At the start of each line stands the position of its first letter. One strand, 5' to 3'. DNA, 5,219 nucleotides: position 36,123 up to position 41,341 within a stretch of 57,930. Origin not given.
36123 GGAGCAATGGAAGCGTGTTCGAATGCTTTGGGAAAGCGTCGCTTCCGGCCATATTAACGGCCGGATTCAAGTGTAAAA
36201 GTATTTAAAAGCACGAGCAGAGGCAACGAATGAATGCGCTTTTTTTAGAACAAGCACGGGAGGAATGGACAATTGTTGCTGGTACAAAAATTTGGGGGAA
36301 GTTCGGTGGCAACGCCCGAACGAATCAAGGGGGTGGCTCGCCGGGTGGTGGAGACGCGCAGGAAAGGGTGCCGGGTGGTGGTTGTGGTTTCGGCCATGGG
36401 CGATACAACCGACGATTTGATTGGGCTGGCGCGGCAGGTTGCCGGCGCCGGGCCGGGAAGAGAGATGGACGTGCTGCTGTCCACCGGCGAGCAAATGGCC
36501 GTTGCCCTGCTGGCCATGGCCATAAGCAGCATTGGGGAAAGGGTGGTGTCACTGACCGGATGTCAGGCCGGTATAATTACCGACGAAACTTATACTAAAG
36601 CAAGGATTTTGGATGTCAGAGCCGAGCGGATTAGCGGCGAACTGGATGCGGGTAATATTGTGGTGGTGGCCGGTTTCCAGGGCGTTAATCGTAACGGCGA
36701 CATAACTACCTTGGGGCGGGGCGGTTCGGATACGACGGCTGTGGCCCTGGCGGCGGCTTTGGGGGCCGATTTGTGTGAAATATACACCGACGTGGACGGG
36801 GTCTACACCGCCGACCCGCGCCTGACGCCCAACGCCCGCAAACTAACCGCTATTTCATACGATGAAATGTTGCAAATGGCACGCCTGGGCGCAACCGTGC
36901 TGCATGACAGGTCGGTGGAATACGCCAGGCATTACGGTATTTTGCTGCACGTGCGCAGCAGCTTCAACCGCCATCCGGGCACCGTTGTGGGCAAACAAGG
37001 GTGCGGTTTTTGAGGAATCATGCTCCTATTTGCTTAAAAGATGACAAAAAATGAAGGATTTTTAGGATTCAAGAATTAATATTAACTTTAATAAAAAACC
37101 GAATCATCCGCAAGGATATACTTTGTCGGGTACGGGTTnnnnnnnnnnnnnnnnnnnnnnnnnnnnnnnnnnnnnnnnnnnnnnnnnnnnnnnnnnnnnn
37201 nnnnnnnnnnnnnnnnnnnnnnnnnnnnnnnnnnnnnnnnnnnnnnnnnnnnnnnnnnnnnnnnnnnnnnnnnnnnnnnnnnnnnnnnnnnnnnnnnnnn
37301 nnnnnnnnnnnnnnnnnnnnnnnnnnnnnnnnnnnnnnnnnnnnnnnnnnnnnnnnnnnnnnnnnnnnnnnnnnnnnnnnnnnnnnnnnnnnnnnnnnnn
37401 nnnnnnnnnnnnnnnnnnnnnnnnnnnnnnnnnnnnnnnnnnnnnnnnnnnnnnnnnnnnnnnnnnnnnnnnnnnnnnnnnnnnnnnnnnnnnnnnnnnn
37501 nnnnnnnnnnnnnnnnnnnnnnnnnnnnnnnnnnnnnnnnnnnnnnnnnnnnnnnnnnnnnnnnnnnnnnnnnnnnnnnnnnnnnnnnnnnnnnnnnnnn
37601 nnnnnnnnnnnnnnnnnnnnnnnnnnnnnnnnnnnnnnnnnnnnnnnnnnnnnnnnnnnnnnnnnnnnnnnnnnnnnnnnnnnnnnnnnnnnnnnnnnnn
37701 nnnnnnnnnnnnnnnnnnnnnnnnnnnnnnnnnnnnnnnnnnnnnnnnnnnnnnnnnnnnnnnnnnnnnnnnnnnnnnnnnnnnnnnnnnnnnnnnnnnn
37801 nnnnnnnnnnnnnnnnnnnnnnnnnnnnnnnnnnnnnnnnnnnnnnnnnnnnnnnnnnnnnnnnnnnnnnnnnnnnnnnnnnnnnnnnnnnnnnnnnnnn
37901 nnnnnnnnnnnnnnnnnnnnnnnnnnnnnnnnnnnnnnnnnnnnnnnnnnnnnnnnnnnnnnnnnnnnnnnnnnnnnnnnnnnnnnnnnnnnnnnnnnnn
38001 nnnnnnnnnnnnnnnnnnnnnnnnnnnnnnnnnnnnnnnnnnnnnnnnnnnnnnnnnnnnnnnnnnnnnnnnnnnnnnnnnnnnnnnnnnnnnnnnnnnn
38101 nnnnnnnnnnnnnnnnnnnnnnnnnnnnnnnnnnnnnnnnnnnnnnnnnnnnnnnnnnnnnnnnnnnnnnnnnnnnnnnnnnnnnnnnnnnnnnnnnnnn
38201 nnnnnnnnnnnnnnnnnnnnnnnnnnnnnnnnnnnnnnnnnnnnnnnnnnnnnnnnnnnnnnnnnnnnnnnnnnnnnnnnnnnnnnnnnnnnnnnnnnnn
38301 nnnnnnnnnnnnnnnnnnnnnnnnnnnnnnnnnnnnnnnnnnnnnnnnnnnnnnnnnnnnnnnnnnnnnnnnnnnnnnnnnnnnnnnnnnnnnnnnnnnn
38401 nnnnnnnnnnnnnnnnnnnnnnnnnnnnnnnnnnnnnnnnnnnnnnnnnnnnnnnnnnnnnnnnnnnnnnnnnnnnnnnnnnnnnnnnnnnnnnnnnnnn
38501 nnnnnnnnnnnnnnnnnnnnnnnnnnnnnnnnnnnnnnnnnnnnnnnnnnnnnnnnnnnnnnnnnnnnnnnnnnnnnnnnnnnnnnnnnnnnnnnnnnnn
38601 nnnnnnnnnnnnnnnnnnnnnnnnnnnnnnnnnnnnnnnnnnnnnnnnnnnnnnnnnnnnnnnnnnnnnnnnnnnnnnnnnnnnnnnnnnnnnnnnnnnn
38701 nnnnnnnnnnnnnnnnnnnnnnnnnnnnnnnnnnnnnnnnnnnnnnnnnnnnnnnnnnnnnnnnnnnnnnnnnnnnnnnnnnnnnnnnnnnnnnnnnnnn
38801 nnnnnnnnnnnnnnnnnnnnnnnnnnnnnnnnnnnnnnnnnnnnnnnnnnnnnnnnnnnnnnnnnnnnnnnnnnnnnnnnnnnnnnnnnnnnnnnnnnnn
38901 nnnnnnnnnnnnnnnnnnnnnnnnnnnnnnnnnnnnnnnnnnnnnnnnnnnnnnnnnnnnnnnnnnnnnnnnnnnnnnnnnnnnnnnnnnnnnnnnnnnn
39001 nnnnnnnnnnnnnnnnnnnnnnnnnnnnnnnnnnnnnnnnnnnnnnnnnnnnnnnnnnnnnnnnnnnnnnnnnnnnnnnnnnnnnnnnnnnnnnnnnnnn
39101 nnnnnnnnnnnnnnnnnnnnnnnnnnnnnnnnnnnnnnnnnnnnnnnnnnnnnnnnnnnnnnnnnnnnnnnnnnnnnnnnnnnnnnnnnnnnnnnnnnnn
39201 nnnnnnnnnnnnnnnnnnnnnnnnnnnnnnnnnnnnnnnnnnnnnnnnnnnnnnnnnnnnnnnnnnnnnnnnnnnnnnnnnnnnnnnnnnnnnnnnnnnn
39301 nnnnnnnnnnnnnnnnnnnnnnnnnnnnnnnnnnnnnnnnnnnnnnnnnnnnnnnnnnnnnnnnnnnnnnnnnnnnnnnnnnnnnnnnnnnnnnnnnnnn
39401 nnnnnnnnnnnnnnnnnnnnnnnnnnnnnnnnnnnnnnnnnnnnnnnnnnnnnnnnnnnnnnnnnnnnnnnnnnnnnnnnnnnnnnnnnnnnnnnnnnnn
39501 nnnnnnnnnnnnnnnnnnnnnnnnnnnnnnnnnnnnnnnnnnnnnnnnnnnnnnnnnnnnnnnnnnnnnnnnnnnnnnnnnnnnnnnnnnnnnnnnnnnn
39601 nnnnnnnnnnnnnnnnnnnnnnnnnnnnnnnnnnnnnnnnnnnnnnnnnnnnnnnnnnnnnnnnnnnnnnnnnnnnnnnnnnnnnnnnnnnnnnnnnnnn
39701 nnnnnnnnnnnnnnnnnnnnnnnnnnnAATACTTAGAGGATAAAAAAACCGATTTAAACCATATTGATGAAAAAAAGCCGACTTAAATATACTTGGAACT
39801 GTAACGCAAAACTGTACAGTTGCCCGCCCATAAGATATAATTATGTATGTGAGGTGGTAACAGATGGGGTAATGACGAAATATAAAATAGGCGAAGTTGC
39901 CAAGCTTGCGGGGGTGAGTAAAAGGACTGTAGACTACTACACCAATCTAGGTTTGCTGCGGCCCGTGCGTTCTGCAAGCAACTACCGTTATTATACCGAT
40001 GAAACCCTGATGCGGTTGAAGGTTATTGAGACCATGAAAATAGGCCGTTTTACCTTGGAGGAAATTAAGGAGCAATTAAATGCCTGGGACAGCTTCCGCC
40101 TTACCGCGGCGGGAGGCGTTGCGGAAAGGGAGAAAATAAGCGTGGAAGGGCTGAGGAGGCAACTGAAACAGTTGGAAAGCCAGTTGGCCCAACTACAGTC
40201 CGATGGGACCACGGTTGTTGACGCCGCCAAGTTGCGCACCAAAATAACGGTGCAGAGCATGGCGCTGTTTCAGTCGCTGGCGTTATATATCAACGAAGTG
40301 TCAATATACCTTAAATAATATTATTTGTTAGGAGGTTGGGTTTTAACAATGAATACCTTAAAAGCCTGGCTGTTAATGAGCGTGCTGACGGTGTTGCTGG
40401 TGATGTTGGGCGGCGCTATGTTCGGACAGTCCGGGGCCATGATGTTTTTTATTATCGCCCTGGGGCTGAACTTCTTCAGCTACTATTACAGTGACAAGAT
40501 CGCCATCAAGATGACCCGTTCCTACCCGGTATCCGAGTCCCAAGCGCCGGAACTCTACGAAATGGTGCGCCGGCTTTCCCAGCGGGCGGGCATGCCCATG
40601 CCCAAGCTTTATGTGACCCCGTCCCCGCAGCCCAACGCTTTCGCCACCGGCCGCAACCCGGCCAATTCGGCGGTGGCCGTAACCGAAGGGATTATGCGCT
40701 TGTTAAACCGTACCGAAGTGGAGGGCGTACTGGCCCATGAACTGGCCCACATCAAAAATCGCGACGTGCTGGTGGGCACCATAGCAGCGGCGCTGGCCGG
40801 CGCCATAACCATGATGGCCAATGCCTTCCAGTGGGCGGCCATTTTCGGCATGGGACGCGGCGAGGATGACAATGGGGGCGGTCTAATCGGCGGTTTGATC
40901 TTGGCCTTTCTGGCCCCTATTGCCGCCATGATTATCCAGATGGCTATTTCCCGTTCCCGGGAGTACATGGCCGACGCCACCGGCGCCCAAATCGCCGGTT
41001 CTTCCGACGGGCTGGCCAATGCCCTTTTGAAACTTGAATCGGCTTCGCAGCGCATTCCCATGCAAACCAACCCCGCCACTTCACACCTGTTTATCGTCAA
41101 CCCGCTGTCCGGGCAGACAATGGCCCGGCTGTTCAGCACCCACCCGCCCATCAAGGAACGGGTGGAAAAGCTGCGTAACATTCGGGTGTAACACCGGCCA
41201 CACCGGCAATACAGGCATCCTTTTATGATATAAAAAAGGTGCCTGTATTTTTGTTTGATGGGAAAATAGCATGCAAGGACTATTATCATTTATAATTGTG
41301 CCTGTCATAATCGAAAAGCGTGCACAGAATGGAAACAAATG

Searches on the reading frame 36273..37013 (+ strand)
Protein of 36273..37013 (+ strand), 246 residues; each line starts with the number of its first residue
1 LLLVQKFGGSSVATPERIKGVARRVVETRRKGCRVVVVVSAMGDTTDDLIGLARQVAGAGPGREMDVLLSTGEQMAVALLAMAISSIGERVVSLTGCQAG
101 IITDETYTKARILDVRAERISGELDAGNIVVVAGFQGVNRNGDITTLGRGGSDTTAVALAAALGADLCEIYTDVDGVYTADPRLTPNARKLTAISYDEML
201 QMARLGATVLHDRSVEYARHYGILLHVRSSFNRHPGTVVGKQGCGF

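Call 17: search_protein_families(library=pfam, proteins=[window:36273-37013:+])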
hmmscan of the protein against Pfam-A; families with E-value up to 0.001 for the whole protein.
window:36273-37013:+ (246 aa): 1 family
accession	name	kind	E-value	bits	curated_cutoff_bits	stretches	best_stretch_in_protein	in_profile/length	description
PF00696.33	AA_kinase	-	3.8e-54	184.3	24.9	1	1-229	1-234/234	Amino acid kinase family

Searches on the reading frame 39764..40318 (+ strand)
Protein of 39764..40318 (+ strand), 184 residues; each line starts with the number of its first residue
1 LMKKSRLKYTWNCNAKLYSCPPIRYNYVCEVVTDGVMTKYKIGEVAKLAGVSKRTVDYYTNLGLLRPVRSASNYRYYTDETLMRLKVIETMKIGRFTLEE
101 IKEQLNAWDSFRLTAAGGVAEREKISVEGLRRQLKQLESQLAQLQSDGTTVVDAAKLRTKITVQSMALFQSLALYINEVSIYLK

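Call 21: search_protein_families(library=pfam, proteins=[window:39764-40318:+], max_evalue=0.00001)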
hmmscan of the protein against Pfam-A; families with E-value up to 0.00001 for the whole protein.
window:39764-40318:+ (184 aa): 2 families
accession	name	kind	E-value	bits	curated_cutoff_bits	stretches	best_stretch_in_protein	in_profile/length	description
PF13411.12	MerR_1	-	2.3e-19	69.7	21.6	1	40-106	1-67/69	MerR HTH family regulatory protein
PF00376.29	MerR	-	1.5e-14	54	28.2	1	41-77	1-38/38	MerR family regulatory protein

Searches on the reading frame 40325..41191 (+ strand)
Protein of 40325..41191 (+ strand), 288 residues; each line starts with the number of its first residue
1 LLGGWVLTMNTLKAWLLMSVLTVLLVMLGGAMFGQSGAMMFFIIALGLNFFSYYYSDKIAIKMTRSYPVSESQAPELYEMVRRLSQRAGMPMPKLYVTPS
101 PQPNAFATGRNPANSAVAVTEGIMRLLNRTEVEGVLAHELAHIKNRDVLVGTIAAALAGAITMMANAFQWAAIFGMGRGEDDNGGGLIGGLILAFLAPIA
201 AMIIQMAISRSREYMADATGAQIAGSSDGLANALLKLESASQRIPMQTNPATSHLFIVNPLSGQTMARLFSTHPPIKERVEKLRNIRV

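Call 17: search_protein_families(library=pfam, proteins=[window:40325-41191:+])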
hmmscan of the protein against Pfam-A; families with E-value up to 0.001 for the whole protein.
window:40325-41191:+ (288 aa): 1 family
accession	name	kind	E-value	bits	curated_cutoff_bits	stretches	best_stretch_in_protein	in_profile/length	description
PF01435.24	Peptidase_M48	-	1.6e-37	129.6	20.3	1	72-286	2-185/186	Peptidase family M48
